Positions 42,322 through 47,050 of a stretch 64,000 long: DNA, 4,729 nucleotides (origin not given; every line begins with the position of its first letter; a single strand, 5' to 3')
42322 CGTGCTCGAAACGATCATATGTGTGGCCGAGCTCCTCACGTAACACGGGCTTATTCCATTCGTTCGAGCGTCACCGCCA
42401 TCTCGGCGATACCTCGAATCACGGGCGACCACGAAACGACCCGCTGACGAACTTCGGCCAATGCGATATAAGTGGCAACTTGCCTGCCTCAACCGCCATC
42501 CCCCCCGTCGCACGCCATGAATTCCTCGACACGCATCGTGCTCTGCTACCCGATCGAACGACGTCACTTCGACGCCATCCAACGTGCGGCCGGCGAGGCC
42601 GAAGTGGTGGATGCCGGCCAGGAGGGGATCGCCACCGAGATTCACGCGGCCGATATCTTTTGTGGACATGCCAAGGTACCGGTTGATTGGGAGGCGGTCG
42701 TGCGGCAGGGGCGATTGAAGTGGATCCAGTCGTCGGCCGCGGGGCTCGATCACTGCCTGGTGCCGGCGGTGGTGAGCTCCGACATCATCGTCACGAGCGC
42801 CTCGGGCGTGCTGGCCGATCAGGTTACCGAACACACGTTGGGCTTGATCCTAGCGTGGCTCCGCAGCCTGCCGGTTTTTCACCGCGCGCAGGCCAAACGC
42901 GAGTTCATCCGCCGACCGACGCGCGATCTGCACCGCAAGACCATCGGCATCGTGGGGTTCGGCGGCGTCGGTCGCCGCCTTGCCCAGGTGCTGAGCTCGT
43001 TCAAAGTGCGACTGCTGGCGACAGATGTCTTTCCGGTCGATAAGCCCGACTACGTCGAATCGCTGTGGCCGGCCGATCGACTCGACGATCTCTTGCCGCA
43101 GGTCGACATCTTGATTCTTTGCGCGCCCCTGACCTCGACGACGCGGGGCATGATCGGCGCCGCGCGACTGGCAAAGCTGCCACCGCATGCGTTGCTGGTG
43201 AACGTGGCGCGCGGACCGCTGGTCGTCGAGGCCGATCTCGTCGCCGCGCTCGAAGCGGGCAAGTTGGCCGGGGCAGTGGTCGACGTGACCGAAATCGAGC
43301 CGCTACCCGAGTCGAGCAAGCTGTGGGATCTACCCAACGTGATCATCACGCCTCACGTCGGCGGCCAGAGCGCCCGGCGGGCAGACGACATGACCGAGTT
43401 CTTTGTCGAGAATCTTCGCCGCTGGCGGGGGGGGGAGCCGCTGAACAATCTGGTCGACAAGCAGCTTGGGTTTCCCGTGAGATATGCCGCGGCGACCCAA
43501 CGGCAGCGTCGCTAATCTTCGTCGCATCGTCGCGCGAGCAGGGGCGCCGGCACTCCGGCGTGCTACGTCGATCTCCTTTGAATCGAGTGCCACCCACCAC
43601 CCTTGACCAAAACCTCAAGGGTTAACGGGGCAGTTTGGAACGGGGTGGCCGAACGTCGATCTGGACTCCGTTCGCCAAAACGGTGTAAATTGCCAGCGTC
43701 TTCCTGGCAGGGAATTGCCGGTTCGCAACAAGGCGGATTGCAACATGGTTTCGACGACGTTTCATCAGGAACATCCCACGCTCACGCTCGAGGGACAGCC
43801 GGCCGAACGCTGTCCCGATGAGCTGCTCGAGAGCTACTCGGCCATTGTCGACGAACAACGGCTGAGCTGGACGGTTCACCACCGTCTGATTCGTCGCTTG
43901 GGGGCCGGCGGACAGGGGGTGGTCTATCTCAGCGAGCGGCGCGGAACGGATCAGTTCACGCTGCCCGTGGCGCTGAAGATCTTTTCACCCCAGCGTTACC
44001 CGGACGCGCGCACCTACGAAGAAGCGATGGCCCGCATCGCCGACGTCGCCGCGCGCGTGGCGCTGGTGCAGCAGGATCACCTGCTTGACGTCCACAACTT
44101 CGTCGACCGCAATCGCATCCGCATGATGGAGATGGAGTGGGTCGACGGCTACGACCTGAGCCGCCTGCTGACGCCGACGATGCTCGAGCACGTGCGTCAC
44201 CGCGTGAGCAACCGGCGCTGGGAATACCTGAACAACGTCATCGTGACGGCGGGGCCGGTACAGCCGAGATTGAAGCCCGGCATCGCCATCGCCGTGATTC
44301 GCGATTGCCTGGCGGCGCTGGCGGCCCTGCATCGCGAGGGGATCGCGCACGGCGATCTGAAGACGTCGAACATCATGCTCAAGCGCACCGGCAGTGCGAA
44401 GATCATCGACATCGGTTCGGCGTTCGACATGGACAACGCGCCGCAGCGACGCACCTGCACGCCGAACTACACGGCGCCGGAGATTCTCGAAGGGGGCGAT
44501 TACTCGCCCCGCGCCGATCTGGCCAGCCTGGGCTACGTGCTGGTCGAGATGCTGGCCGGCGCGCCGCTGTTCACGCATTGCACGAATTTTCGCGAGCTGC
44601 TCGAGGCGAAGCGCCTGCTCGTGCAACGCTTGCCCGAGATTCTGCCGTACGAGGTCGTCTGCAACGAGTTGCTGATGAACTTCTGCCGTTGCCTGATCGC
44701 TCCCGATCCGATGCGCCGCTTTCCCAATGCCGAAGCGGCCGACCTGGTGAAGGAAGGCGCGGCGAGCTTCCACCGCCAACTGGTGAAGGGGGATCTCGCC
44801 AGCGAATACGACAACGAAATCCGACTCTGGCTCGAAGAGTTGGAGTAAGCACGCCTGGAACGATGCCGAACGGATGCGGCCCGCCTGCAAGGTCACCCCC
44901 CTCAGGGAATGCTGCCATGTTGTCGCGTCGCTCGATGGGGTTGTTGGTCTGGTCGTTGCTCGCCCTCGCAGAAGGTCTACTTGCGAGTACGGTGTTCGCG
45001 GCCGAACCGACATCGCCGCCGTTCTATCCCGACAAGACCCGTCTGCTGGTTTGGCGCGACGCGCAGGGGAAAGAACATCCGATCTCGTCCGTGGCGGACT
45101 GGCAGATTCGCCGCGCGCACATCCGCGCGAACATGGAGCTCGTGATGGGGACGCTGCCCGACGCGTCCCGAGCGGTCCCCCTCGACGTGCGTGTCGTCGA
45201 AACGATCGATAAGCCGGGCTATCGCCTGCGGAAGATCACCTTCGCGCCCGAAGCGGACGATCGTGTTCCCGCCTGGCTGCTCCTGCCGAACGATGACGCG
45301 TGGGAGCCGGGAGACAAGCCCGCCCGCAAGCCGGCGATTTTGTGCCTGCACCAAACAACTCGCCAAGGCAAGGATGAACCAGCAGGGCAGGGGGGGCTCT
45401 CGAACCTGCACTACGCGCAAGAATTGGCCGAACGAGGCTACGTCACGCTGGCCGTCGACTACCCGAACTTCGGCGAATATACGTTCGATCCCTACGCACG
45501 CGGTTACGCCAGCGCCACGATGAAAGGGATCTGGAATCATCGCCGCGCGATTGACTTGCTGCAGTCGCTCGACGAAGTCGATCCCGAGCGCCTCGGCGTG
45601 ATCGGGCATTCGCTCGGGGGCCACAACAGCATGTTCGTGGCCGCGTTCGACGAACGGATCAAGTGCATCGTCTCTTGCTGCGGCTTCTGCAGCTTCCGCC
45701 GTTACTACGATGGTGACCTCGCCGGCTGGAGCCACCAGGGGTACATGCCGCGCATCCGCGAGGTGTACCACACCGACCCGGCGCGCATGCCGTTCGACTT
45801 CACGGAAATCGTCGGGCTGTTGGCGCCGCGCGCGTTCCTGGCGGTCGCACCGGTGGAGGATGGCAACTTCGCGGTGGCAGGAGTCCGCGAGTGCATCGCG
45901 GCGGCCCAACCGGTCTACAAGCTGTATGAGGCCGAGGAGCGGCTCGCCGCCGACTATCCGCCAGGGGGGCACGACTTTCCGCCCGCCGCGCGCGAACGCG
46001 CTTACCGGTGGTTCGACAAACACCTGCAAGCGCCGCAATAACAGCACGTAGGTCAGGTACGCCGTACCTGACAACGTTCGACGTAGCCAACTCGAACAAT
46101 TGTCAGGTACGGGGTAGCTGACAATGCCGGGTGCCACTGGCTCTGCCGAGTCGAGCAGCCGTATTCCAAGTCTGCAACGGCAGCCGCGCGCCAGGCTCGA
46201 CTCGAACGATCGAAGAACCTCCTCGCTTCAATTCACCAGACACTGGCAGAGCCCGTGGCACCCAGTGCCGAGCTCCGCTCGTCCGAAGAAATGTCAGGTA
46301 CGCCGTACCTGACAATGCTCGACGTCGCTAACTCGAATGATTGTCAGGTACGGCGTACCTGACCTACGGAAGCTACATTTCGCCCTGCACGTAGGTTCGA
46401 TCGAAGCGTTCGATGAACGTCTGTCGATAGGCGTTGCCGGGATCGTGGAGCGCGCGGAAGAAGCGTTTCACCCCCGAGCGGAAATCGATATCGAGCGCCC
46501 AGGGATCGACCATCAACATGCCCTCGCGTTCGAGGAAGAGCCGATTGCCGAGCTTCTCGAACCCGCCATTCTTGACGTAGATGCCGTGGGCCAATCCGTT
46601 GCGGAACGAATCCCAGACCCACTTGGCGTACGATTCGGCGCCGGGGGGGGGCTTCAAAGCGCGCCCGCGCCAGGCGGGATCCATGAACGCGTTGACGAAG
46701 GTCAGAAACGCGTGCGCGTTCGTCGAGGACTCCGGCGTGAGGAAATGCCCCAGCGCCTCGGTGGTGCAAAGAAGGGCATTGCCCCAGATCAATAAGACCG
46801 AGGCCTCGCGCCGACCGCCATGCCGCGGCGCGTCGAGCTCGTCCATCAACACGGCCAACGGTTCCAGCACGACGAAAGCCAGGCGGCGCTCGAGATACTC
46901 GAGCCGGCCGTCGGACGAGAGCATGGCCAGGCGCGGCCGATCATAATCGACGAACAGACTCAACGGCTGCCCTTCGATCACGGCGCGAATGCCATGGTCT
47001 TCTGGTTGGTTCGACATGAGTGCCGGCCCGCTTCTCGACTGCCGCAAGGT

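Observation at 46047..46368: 322-bp nested-palindrome element that exactly fills a convergent intergenic gap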

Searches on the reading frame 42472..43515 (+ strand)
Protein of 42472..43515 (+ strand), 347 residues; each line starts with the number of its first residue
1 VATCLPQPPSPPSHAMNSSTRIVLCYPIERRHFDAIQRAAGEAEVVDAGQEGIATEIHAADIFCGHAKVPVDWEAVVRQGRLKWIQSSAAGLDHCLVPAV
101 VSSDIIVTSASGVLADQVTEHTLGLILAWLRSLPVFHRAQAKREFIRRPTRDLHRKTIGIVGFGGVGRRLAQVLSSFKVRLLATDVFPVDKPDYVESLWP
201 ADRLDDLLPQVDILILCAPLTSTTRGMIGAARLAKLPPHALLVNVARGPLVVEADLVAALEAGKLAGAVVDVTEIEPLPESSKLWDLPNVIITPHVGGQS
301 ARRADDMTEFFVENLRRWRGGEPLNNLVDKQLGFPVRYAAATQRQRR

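Call 8: search_protein_families(library=pfam, proteins=[window:42472-43515:+])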
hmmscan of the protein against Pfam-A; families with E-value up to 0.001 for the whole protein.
window:42472-43515:+ (347 aa): 3 families
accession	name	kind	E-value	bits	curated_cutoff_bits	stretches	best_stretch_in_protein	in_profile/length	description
PF02826.25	2-Hacid_dh_C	-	2.3e-52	177.4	25.1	1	123-297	1-178/178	D-isomer specific 2-hydroxyacid dehydrogenase, NAD binding domain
PF00389.36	2-Hacid_dh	-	2.7e-10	40.5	24.6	1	32-328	11-133/134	D-isomer specific 2-hydroxyacid dehydrogenase, catalytic domain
PF00670.27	AdoHcyase_NAD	-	3.1e-05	24.6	27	1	155-247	23-111/162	S-adenosyl-L-homocysteine hydrolase, NAD binding domain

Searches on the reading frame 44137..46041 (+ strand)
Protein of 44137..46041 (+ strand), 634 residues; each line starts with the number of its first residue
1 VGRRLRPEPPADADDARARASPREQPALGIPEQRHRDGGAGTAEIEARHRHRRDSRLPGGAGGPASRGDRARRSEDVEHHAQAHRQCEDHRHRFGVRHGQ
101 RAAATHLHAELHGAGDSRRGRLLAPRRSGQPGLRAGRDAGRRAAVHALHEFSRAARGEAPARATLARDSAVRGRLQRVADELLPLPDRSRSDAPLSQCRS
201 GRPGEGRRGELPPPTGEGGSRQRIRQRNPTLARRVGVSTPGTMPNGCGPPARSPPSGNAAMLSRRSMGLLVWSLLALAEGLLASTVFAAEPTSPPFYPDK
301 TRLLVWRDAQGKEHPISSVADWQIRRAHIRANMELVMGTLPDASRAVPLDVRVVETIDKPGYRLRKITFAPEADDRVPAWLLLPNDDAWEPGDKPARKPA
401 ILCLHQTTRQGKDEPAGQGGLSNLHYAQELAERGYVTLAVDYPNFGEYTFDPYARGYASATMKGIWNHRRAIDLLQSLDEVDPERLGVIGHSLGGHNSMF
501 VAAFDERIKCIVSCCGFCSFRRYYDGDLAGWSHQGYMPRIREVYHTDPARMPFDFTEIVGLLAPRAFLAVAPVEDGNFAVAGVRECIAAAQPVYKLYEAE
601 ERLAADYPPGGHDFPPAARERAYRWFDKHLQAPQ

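Call 8: search_protein_families(library=pfam, proteins=[window:44137-46041:+])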
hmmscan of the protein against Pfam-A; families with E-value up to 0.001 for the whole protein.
window:44137-46041:+ (634 aa): 7 families
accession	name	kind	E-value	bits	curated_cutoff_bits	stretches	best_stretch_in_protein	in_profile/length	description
PF22244.2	GCE_fung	-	1.5e-12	48.3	27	1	457-596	76-229/231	Glucuronyl esterase, fungi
PF00326.27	Peptidase_S9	-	3.6e-09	36.9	22.6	1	427-631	7-211/213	Prolyl oligopeptidase family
PF00561.26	Abhydrolase_1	-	1.8e-08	34.8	25.8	1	426-516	19-102/245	alpha/beta hydrolase fold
PF12715.13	Abhydrolase_7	-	1.4e-07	31.5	21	1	320-568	46-309/388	Abhydrolase family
PF05448.18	AXE1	-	9.7e-07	28.3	21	1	469-527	161-220/321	Acetyl xylan esterase (AXE1)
PF01738.24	DLH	-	0.00052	20.1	21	1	423-514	29-127/217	Dienelactone hydrolase family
PF12740.14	PETase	-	0.00099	19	28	0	428-514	75-155/263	PET hydrolase-like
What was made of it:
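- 44917..46041 (+): Flanking gene: alpha/beta-fold hydrolase (374 aa as annotated; the 634-aa ORF from 44137 is probably over-extended). Pfam GCE_fung, Peptidase_S9 and Abhydrolase_1 (call 8).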

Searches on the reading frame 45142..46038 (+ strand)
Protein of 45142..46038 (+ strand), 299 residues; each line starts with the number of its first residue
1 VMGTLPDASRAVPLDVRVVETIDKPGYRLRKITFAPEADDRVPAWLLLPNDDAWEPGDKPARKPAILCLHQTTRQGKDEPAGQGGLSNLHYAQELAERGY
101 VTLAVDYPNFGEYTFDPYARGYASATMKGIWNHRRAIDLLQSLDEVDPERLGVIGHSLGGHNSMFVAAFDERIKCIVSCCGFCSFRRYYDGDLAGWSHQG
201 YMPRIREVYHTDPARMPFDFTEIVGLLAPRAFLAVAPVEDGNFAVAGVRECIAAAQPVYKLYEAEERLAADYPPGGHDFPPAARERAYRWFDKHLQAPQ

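Call 72: find_homologous_proteins(query=window:45142-46038:+, max_evalue=1e-60)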
Query window:45142-46038:+ (299 aa): 5761 proteins with E <= 1e-60 among 8000 candidates; the best 120 are listed.
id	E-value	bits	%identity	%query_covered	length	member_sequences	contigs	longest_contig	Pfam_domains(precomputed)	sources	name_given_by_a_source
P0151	1.0e-206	704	100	100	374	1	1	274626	PF00326.28,PF12715.14,PF05448.19,PF12697.14,PF22244.3,PF00561.27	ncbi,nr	ncbi:MAG: alpha/beta fold hydrolase [Pirellulales bacterium]|nr:alpha/beta fold hydrolase [Pirellula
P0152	1.9e-165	568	82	99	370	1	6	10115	PF00326.28,PF12715.14,PF05448.19,PF12697.14,PF22244.3,PF08840.18,PF00561.27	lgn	-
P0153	1.3e-157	542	79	99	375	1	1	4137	PF00326.28,PF05448.19,PF12697.14,PF22244.3,PF00561.27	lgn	-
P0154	4.7e-157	541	78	99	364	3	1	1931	PF00326.28,PF12715.14,PF05448.19,PF12697.14,PF22244.3,PF00561.27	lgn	-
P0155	1.2e-135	470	70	99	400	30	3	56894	PF00326.28,PF12715.14,PF05448.19,PF12697.14,PF01738.25,PF22244.3,PF00561.27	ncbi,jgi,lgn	-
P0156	2.5e-135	469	69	99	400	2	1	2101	PF00326.28,PF12715.14,PF05448.19,PF12697.14,PF01738.25,PF22244.3,PF00561.27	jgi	jgi:dienelactone hydrolase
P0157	3.7e-132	459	69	99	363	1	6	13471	PF00326.28,PF12697.14,PF22244.3,PF00561.27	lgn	-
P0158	3.9e-132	459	68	100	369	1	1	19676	PF02129.25,PF00326.28,PF05448.19,PF12697.14,PF22244.3,PF00561.27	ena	-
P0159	7.8e-132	458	67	99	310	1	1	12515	PF00326.28,PF12740.15,PF12715.14,PF05448.19,PF12697.14,PF01738.25,PF22244.3,PF00561.27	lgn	-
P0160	1.1e-129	451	67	99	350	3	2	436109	PF00326.28,PF12715.14,PF05448.19,PF12697.14,PF01738.25,PF22244.3,PF08840.18,PF00561.27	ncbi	ncbi:MAG: acetylxylan esterase [Gemmataceae bacterium]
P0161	1.4e-129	450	65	99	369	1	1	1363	PF00326.28,PF12715.14,PF05448.19,PF12697.14,PF01738.25,PF22244.3,PF00561.27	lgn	-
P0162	1.7e-129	450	68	99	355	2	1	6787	PF00326.28,PF12715.14,PF05448.19,PF12697.14,PF01738.25,PF22244.3,PF00561.27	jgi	jgi:pimeloyl-ACP methyl ester carboxylesterase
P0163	4.1e-129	449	64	99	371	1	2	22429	PF00326.28,PF12715.14,PF05448.19,PF12697.14,PF01738.25,PF22244.3,PF00561.27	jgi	jgi:dienelactone hydrolase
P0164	1.1e-128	447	67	99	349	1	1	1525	PF00326.28,PF12715.14,PF05448.19,PF12697.14,PF01738.25,PF22244.3,PF00561.27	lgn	-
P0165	3.5e-128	446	67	99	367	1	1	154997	PF02129.25,PF00326.28,PF12715.14,PF05448.19,PF12697.14,PF22244.3,PF00561.27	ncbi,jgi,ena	-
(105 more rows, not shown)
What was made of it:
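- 44917..46041 (+): Identical over the 299 aa queried to P0151, a 374-aa protein NCBI names 'MAG: alpha/beta fold hydrolase [Pirellulales bacterium]' (call 72).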

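Call 73: find_encoding_contigs(protein=P0151, flank=2500, max_places=2)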
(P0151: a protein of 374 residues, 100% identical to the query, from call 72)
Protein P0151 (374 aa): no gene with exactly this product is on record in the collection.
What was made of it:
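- On GTAG-tagged REP (repetitive extragenic palindrome): The rest of the source genome was not accessible (call 73).
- Tried and rejected: Retrieval of the window's own contig through its hydrolase (P0151) failed because it is not on record (call 73).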

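Call 74: find_encoding_contigs(protein=P0152, flank=2500, max_places=3)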
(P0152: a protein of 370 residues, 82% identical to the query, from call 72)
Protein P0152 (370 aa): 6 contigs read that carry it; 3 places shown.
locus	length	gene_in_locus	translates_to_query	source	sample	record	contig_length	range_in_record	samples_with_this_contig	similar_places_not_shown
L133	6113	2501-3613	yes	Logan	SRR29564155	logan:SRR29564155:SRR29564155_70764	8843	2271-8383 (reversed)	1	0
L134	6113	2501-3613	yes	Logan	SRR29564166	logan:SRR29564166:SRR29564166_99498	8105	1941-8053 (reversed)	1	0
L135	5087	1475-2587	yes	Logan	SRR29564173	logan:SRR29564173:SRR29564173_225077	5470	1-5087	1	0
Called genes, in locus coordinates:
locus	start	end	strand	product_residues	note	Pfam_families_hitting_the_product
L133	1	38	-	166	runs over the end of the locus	?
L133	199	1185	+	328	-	PF00389:2-Hacid_dh, PF02826:2-Hacid_dh_C, PF00670:AdoHcyase_NAD (faint)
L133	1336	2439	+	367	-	PF00069:Pkinase, PF07714:PK_Tyr_Ser-Thr, PF17667:Pkinase_fungal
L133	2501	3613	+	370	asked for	PF12715:Abhydrolase_7 (weak), PF05448:AXE1, PF00561:Abhydrolase_1, PF12697:Abhydrolase_6, PF00326:Peptidase_S9, PF22244:GCE_fung, PF08840:BAAT_C (faint)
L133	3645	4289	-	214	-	-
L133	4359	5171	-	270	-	PF00596:Aldolase_II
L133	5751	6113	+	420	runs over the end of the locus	PF07963:N_methyl, PF07596:SBP_bac_10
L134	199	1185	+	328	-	PF00389:2-Hacid_dh, PF02826:2-Hacid_dh_C, PF00670:AdoHcyase_NAD (faint)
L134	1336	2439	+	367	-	PF00069:Pkinase, PF07714:PK_Tyr_Ser-Thr, PF17667:Pkinase_fungal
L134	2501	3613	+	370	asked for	PF12715:Abhydrolase_7 (weak), PF05448:AXE1, PF00561:Abhydrolase_1, PF12697:Abhydrolase_6, PF00326:Peptidase_S9, PF22244:GCE_fung, PF08840:BAAT_C (faint)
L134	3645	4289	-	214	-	-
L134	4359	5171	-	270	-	PF00596:Aldolase_II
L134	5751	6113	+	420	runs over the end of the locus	PF07963:N_methyl, PF07596:SBP_bac_10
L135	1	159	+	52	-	?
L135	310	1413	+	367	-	PF00069:Pkinase, PF07714:PK_Tyr_Ser-Thr, PF17667:Pkinase_fungal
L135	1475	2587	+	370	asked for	PF12715:Abhydrolase_7 (weak), PF05448:AXE1, PF00561:Abhydrolase_1, PF12697:Abhydrolase_6, PF00326:Peptidase_S9, PF22244:GCE_fung, PF08840:BAAT_C (faint)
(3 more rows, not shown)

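Call 75: find_encoding_contigs(protein=P0153, flank=2500, max_places=2)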
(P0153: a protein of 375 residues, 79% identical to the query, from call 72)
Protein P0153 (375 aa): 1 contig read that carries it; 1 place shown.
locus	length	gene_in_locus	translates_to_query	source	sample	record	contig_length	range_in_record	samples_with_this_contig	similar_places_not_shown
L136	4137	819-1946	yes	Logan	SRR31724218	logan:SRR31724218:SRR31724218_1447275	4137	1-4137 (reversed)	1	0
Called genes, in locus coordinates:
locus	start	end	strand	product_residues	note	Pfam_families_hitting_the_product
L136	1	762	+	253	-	?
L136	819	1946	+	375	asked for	PF00561:Abhydrolase_1 (weak), PF12697:Abhydrolase_6, PF00326:Peptidase_S9, PF22244:GCE_fung, PF05448:AXE1 (weak)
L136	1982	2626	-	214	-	-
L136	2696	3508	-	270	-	PF00596:Aldolase_II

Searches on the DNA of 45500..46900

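Call 6: search_rna_families(source=window, start=45500, end=46900, threshold=evalue, max_evalue=10)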
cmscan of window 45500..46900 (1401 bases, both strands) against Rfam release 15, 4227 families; matches with E-value up to 10: 10.
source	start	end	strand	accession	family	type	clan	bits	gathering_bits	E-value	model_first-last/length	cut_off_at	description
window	46296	46360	+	RF00241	mir-8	Gene; miRNA;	CL00138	38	47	2.8e-06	1-72/72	no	mir-8/mir-141/mir-200 microRNA precursor family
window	46296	46360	-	RF00241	mir-8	Gene; miRNA;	CL00138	35.2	47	1.7e-05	1-72/72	no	mir-8/mir-141/mir-200 microRNA precursor family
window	46055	46119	+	RF00241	mir-8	Gene; miRNA;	CL00138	31.2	47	0.00023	1-72/72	no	mir-8/mir-141/mir-200 microRNA precursor family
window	46055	46119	-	RF00241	mir-8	Gene; miRNA;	CL00138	27.1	47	0.0032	1-72/72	no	mir-8/mir-141/mir-200 microRNA precursor family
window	46060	46115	+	RF03564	mir-9416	Gene; miRNA;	-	26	100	0.021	1-68/68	no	mir-9416 microRNA precursor family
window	46296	46361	-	RF03920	mir-237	Gene; miRNA;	-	23.4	80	0.027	1-79/79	no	mir-237 microRNA precursor family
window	46288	46366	+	RF03403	mir-5366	Gene; miRNA;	-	22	73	0.1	1-71/71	no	mir-5366 microRNA precursor family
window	45900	45957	+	RF00525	Flavivirus_DB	Cis-reg;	-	21.8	41.5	0.084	1-72/72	no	Flavivirus DB element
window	46618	46728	+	RF02879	MH_s10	Gene; sRNA;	-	14.5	81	7.4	1-143/143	no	Mesorhizobail RNA 10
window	45756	45874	+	RF02404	P33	Gene; sRNA;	-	13.6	45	8.7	1-160/160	no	Pseudomonas sRNA P33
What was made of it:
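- On Any described RNA family (Rfam 15): The best is mir-8 at 38 bits against 47, on both strands, which is a hairpin artefact (call 6).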
